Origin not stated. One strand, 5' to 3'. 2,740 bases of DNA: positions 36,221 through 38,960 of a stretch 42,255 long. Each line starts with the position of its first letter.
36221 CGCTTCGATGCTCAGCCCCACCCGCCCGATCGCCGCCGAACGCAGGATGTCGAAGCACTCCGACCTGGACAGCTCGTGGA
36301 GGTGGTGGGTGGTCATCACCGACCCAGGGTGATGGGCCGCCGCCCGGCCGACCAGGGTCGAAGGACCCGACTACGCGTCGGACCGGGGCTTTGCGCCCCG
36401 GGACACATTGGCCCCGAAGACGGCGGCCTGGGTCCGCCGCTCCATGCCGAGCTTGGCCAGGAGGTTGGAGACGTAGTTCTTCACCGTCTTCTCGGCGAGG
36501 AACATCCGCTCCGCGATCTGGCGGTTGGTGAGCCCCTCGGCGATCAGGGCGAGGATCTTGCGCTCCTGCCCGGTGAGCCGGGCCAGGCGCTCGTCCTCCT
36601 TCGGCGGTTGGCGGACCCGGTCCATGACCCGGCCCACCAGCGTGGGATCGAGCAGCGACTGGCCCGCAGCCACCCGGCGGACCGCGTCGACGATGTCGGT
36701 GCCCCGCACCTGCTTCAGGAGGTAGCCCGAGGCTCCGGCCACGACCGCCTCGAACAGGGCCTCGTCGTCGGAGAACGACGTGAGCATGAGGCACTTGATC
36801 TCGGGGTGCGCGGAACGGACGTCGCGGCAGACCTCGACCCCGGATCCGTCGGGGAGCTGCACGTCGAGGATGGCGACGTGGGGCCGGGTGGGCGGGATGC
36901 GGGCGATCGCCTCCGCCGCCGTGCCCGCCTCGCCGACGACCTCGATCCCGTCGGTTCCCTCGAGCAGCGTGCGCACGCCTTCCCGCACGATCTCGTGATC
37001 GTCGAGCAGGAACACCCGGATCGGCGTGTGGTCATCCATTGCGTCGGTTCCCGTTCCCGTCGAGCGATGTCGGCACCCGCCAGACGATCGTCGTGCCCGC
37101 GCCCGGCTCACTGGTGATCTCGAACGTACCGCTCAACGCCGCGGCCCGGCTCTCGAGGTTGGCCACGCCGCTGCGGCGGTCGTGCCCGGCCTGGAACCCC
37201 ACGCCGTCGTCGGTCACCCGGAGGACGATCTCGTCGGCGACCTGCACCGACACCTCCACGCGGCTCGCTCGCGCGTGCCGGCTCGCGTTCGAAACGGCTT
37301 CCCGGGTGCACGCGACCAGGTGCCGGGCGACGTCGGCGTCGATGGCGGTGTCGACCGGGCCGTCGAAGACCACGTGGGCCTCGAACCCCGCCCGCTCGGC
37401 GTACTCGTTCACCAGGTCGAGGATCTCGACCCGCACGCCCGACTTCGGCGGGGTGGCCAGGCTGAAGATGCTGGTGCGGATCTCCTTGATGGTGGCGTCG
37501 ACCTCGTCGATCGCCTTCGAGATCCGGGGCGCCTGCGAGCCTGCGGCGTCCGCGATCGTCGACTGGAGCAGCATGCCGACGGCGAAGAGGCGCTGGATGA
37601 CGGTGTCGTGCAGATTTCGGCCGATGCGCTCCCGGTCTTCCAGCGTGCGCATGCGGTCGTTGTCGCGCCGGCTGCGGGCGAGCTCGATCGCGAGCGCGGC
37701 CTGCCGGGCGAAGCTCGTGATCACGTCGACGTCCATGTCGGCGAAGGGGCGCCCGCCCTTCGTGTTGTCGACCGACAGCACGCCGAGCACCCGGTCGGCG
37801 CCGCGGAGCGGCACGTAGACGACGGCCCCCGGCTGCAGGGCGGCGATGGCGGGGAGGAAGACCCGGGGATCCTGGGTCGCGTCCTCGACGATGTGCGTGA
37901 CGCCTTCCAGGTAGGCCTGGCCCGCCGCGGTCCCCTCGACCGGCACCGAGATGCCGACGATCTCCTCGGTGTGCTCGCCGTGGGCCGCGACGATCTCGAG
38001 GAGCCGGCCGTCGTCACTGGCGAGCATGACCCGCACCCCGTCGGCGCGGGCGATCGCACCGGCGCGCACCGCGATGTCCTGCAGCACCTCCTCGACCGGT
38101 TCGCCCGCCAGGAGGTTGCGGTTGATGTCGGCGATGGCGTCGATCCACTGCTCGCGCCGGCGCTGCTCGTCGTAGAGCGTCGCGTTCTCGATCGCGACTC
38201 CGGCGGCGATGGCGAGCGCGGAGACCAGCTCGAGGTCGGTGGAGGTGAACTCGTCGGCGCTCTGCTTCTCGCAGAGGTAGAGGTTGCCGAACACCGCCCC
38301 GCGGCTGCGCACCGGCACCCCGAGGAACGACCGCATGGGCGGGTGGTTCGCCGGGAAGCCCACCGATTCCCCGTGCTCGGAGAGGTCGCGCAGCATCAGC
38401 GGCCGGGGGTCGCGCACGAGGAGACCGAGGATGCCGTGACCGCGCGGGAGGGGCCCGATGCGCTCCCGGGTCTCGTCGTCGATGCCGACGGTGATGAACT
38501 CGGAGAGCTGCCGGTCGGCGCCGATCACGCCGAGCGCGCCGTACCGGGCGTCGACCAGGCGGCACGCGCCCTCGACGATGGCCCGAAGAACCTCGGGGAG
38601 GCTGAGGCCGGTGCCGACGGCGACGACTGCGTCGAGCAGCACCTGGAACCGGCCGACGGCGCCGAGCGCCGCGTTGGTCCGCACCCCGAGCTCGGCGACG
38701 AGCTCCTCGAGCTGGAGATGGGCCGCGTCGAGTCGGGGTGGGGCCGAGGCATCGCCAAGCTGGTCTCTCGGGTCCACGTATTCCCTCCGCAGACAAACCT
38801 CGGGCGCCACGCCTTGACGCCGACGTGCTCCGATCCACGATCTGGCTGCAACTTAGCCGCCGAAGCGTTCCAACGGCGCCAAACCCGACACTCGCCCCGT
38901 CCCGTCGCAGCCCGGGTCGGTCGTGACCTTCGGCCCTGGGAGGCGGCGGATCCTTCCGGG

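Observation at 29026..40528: Six copies of a 20-bp DosR-box-like motif, all at fixed distance and orientation upstream of operon starts around dosRS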

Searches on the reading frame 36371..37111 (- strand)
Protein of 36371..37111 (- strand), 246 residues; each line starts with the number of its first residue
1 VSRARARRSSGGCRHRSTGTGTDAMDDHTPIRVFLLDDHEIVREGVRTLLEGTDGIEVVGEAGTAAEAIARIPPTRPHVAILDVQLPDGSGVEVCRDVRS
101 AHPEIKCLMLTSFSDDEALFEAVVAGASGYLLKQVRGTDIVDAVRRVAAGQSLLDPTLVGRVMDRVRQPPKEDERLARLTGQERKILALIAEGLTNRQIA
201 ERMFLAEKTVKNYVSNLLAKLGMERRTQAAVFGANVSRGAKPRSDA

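Call 11: search_protein_families(library=pfam, proteins=[window:36371-37111:-])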
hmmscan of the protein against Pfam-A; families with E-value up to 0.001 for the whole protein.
window:36371-37111:- (246 aa): 4 families
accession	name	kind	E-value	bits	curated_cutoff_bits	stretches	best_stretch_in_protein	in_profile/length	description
PF00072.30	Response_reg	-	2.4e-24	86.1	30.2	1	33-145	1-111/111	Response regulator receiver domain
PF00196.25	GerE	-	1.3e-18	66.8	23.5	1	178-231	2-55/57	Bacterial regulatory proteins, luxR family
PF08281.18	Sigma70_r4_2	-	1.2e-07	31.7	25.7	1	174-221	6-54/54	Sigma-70, region 4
PF13412.12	HTH_24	-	4e-05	23.5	21.9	1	182-219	4-43/48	Winged helix-turn-helix DNA-binding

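Call 16: find_related_loci(query=window:36371-37039:-, collection=genome_contigs, flank=10000)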
Query window:36371-37039:- (222 aa) in genome_contigs; peptide patterns used: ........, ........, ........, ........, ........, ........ (x = any residue, [..] = any of these).
600 stretches matched a pattern (row limit reached: there are more); 528 encode a relative of the query (tblastn E <= 1e-3); the best 80 are kept; 80 distinct loci.
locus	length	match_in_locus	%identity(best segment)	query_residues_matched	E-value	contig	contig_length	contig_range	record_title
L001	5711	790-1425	86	2-214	4e-117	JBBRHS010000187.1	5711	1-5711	MAG: Acidimicrobiia bacterium isolate Co_metawrap_2730 Cmw_2730_k141_9200876_length_5711_cov_10.0000, whole genome shotg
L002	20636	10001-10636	84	3-214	2e-115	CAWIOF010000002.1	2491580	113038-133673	MAG: uncultured Actinomycetes bacterium isolate MFD05442.bin.2.274 genome assembly, contig: contig_3506, whole genome sh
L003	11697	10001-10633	75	2-212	3e-105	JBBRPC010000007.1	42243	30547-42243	MAG: Acidimicrobiia bacterium isolate La1_metabat2.393 LA1C_B2.393_k141_142136L_42243_cov_10.0256, whole genome shotgun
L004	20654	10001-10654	72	3-222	1e-102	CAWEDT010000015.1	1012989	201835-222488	MAG: uncultured Actinomycetes bacterium isolate MFD04967.bin.2.126 genome assembly, contig: contig_9843, whole genome sh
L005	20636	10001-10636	74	7-219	4e-102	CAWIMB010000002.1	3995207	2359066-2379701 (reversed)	MAG: uncultured Actinomycetes bacterium isolate MFD04944.bin.2.122 genome assembly, contig: contig_32065, whole genome s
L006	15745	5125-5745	74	7-213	5e-102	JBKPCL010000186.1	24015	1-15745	MAG: Actinomycetota bacterium isolate GB_EKS_MAG_00052 GB_EKS_000000625903, whole genome shotgun sequence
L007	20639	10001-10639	72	7-221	4e-101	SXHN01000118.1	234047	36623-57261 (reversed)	MAG: Actinomycetota bacterium isolate F1-120-MAGs023 F1-120__c860260, whole genome shotgun sequence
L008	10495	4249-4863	75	8-213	8e-101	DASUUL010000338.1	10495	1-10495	MAG TPA_asm: Acidimicrobiia bacterium isolate SMAG_U1788 k141_236501, whole genome shotgun sequence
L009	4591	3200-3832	72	7-217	8e-101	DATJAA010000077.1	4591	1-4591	MAG TPA_asm: Acidimicrobiia bacterium isolate SMAG_U15315 k141_4899544, whole genome shotgun sequence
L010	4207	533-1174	71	4-220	3e-99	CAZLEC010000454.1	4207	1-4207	MAG TPA_asm: uncultured Burkholderiales bacterium isolate binchicken_co50_277 genome assembly, contig: NODE_33227_length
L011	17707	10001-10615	72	7-213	3e-98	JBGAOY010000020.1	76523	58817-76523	MAG: Acidimicrobiales bacterium isolate MAG_AAO_AS.63 AAOAS-63_NODE_20_length_76523_cov_18.102373, whole genome shotgun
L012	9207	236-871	71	2-213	3e-98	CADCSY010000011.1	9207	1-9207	MAG: uncultured Acidimicrobiales bacterium isolate AVDCRST_MAG20 genome assembly, contig: NODE1259, whole genome shotgun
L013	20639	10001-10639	71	6-219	5e-98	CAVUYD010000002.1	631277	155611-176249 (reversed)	MAG: uncultured Actinomycetes bacterium isolate MFD05942.bin.2.133 genome assembly, contig: contig_20026, whole genome s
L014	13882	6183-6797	72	7-213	8e-98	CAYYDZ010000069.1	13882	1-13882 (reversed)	MAG TPA_asm: uncultured Microthrixaceae bacterium isolate binchicken_co245_310 genome assembly, contig: NODE_4910_length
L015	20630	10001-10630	71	3-212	3e-97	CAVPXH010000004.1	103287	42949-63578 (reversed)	MAG: uncultured Actinomycetota bacterium isolate MFD01721.bin.1.111 genome assembly, contig: contig_24381, whole genome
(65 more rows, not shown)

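Call 20: search_solved_structures(query=window:36371-37039:-, show_alignments=2, max_evalue=1e-20)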
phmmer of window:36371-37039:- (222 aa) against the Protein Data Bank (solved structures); distinct sequences matched with E-value up to 1e-20: 11.
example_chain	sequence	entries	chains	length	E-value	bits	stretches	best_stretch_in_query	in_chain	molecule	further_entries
3c3w_A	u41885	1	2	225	1.4e-75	256.4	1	7-218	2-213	TWO COMPONENT TRANSCRIPTIONAL REGULATORY PROTEIN DEVR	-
5hev_A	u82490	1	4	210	1.7e-43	151.7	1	7-209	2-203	Response regulator protein VraR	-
7ve6_A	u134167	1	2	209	5.5e-43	150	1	7-209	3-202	Response regulator protein VraR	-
4gvp_A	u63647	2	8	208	6.8e-43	149.7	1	7-209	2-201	Response regulator protein vraR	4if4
1a04_A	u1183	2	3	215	5.4e-30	107.6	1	4-208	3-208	NITRATE/NITRITE RESPONSE REGULATOR PROTEIN NARL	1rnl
4yn8_A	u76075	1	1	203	1.5e-29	106.1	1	7-206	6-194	Response regulator ChrA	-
1zlj_A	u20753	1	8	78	5e-25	91.4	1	151-218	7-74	Dormancy Survival Regulator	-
4zmr_A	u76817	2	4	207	5.7e-25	91.2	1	7-207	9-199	Response regulator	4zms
1zlk_A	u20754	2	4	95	7.1e-25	90.9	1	150-218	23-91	Dormancy Survival Regulator | TWO COMPONENT TRANSCRIPTIONAL REGULATORY PROTEIN DEVR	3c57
4hye_A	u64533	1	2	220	7.4e-25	90.8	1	7-207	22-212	Response regulator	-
4ldz_A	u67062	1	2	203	3.1e-24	88.8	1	6-206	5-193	Transcriptional regulatory protein DesR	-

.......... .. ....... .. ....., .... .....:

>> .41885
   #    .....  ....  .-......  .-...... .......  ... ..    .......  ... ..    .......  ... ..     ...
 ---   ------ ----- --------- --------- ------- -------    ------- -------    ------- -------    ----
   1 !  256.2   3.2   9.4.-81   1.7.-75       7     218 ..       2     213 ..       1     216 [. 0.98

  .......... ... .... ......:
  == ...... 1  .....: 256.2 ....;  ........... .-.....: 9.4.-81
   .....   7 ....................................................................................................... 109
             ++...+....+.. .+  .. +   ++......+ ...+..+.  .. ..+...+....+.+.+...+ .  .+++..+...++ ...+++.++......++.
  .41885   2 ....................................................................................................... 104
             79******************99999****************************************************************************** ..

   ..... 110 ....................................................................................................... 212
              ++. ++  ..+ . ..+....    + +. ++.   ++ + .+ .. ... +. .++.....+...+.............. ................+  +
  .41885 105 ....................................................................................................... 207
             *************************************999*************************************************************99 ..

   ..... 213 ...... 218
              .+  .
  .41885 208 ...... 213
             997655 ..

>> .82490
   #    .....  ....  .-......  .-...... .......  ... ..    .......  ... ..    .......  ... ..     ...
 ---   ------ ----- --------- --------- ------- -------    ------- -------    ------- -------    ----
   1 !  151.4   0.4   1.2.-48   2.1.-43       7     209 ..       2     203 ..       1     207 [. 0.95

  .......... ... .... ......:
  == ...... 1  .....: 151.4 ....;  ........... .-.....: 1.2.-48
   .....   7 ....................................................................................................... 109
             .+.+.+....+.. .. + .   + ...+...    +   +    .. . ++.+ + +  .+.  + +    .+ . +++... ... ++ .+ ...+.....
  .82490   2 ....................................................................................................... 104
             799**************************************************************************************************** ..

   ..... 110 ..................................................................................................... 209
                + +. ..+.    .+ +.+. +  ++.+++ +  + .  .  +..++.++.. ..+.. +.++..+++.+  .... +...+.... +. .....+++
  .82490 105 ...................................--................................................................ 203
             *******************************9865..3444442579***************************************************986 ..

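Call 46: search_protein_families(library=ncbifam, proteins=[window:36371-37039:-], max_evalue=0.00001)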
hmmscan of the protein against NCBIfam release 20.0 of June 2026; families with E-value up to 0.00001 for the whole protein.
window:36371-37039:- (222 aa): 67 families (the best 25 are shown)
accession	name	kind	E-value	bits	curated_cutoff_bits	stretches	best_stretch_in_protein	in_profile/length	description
NF047785.1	respo_reg_MadR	equivalog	6.8e-54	182.4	300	1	7-209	1-202/209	MadR family response regulator transcription factor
NF007935.0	PRK10651.1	equivalog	8.3e-44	149.3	250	1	3-209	3-210/216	two-component system response regulator NarL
NF052445.1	RespRegMctR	equivalog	2.2e-41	141.5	300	1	6-201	1-191/205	two-component system response regulator MctR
NF011896.0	PRK15369.1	equivalog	8.5e-36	123.5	242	1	7-203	4-198/211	two component system response regulator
NF007018.1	PRK09483.1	equivalog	1e-34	120.1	280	1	7-200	2-194/217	UvrY/SirA/GacA family response regulator transcription factor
NF007708.0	PRK10403.1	equivalog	4.5e-33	114.5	343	1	1-208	1-207/215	nitrate/nitrite response regulator protein NarP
NF007685.0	PRK10360.1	equivalog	9.5e-27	94.1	258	1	7-201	2-184/196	response regulator transcription factor UhpA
NF007403.0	PRK09935.1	equivalog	8.9e-24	84.3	271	1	6-200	3-195/210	fimbria biosynthesis transcriptional regulator FimZ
NF007419.0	PRK09958.1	equivalog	2.2e-22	79.6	251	1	10-200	4-189/204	acid-sensing system DNA-binding response regulator EvgA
NF041830.1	RR_TF_ErdR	exception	3.1e-20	72.8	390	1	9-208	4-204/213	response regulator transcription factor ErdR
NF008098.0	PRK10840.1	equivalog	2.9e-18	66.1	235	1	7-201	4-197/216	response regulator transcription factor RcsB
NF041367.1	CheY_Halo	equivalog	9e-18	64.7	200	1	9-123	1-113/114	chemotaxis protein CheY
NF006900.1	PRK09390.1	equivalog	1.3e-17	64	255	1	8-198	6-186/203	response regulator FixJ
NF001965.0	PRK00742.1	subfamily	2.3e-15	56.7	293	1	6-113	3-111/357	chemotaxis-specific protein-glutamate methyltransferase CheB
NF008677.0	PRK11697.1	equivalog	2.4e-15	56.5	246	1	7-128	2-120/238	two-component system response regulator BtsR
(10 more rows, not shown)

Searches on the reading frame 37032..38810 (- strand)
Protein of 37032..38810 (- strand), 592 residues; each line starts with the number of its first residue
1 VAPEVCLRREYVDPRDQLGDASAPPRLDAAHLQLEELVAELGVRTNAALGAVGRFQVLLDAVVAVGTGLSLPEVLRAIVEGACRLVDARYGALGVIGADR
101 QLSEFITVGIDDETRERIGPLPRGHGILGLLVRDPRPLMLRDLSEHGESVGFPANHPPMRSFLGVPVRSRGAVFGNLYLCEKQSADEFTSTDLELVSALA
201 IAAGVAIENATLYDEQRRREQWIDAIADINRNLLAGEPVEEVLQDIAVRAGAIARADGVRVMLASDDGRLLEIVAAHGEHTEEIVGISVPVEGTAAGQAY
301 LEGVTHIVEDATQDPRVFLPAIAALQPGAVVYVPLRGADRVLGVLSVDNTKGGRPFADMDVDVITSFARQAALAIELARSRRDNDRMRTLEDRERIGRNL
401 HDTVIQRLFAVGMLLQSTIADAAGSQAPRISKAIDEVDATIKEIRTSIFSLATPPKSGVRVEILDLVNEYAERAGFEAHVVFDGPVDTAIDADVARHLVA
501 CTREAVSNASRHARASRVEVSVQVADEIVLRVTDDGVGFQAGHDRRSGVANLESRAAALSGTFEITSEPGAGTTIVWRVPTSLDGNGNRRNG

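Call 11: search_protein_families(library=pfam, proteins=[window:37032-38810:-])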
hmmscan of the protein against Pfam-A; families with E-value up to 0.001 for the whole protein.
window:37032-38810:- (592 aa): 6 families
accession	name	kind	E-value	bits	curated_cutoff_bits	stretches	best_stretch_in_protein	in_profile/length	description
PF13185.12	GAF_2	-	9e-35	120.3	28.6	2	69-208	2-136/136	GAF domain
PF01590.32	GAF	-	1.6e-32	113.2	22.4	2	71-207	2-133/133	GAF domain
PF13492.12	GAF_3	-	6.5e-20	72.3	27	2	240-376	3-128/129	GAF domain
PF02518.31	HATPase_c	-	1e-09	39.2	26.4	1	495-581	3-109/111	Histidine kinase-, DNA gyrase B-, and HSP90-like ATPase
PF07730.19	HisKA_3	-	9.2e-09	36.2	24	1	393-452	2-64/68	Histidine kinase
PF13581.12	HATPase_c_2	-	6.9e-06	26.5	27.4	1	489-554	23-92/127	Histidine kinase-like ATPase domain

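Call 21: search_solved_structures(query=window:37032-38810:-, show_alignments=3, max_evalue=1e-10)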
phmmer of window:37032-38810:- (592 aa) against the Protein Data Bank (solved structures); distinct sequences matched with E-value up to 1e-10: 10.
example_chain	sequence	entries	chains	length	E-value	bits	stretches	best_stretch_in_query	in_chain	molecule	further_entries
2vzw_A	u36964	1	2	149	2e-50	175.2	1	72-217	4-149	PROBABLE HISTIDINE KINASE RESPONSE REGULATOR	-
2y8h_A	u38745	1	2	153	7.4e-45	156.8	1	71-215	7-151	TWO COMPONENT SENSOR HISTIDINE KINASE DEVS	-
2y79_A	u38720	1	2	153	5e-44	154.1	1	71-215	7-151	REDOX SENSOR HISTIDINE KINASE RESPONSE REGULATOR DEVS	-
4ynr_A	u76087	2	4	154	8.7e-44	153.3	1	71-215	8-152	Redox sensor histidine kinase response regulator DevS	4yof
2w3d_A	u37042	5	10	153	9.4e-44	153.2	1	71-215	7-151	TWO COMPONENT SENSOR HISTIDINE KINASE DEVS (GAF FAMILY PROTEIN)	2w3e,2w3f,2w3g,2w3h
8sbm_A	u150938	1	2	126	7.2e-17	64.4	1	466-582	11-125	GAF domain-containing protein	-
3zxq_A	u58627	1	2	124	8.1e-17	64.3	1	473-581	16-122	HYPOXIA SENSOR HISTIDINE KINASE RESPONSE REGULATOR DOST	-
3zxo_A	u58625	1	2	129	2e-16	63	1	466-582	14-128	REDOX SENSOR HISTIDINE KINASE RESPONSE REGULATOR DEVS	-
4gt8_A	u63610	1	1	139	7.8e-11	44.5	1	487-582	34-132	Sensor protein vraS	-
3gig_A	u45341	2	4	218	9.8e-11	44.2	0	387-575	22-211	Sensor histidine kinase desK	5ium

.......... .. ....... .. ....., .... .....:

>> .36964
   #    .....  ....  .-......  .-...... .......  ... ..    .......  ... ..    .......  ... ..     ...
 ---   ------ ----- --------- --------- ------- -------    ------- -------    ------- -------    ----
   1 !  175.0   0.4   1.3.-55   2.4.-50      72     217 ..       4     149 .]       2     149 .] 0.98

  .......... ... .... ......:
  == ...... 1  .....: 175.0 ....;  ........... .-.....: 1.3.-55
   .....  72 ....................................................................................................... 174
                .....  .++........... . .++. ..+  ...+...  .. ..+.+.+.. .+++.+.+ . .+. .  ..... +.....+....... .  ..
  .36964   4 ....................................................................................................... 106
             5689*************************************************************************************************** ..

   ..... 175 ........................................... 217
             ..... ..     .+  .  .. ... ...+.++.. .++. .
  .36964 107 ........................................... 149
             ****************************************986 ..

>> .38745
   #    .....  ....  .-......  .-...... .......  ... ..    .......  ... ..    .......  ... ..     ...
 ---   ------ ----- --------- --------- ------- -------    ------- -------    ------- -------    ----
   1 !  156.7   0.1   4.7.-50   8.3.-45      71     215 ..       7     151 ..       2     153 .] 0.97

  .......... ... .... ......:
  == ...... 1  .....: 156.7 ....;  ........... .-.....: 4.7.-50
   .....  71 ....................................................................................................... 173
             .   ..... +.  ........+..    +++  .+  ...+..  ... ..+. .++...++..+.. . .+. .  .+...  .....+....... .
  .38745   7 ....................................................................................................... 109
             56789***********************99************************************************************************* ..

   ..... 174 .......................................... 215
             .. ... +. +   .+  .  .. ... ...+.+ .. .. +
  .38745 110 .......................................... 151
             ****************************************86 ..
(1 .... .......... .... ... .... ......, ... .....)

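Call 46: search_protein_families(library=ncbifam, proteins=[window:37032-38810:-], max_evalue=0.00001)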
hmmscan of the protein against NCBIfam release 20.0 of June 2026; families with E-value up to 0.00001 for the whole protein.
window:37032-38810:- (592 aa): 11 families
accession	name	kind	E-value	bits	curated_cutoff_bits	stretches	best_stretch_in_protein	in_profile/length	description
NF047786.1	his_kin_MadS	equivalog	3e-23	82.6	500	1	391-580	229-434/434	MadS family sensor histidine kinase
NF052531.1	Strep_LiaS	equivalog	2.3e-22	79.7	450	1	391-580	131-326/328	envelope stress sensor histidine kinase LiaS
NF007896.0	PRK10600.1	equivalog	1.3e-21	76.9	578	1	358-576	356-580/598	nitrate/nitrite two-component system sensor histidine kinase NarX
NF052443.1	SensHisKinMctS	equivalog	2.3e-20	72.4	700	1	391-584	249-451/457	two-component system sensor histidine kinase MctS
NF008184.0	PRK10935.1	equivalog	1.2e-19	70.4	553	1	333-581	309-559/565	nitrate/nitrite two-component system sensor histidine kinase NarQ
NF047322.1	HK_morpho_MacS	equivalog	1.6e-13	50.6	300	1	389-580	179-367/367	MacS family sensor histidine kinase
NF008649.0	PRK11644.1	equivalog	3.1e-13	49.3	408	1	372-580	281-495/499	signal transduction histidine-protein kinase/phosphatase UhpB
TIGR01817.1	nifA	equivalog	2.1e-12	46.6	528.85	1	223-403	4-183/534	nif-specific transcriptional activator NifA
NF053781.1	cdiGMPphdstlr2612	equivalog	4.9e-09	34.4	1600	0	276-400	329-451/1268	Tlr1612 family c-di-GMP phosphodiesterase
NF008283.0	PRK11061.1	equivalog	1.7e-08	33.2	583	0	60-215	7-162/748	phosphoenolpyruvate--protein phosphotransferase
NF041606.1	dguan_cyc_DgcA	equivalog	3.4e-07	29.5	370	0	163-214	124-176/340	diguanylate cyclase DgcA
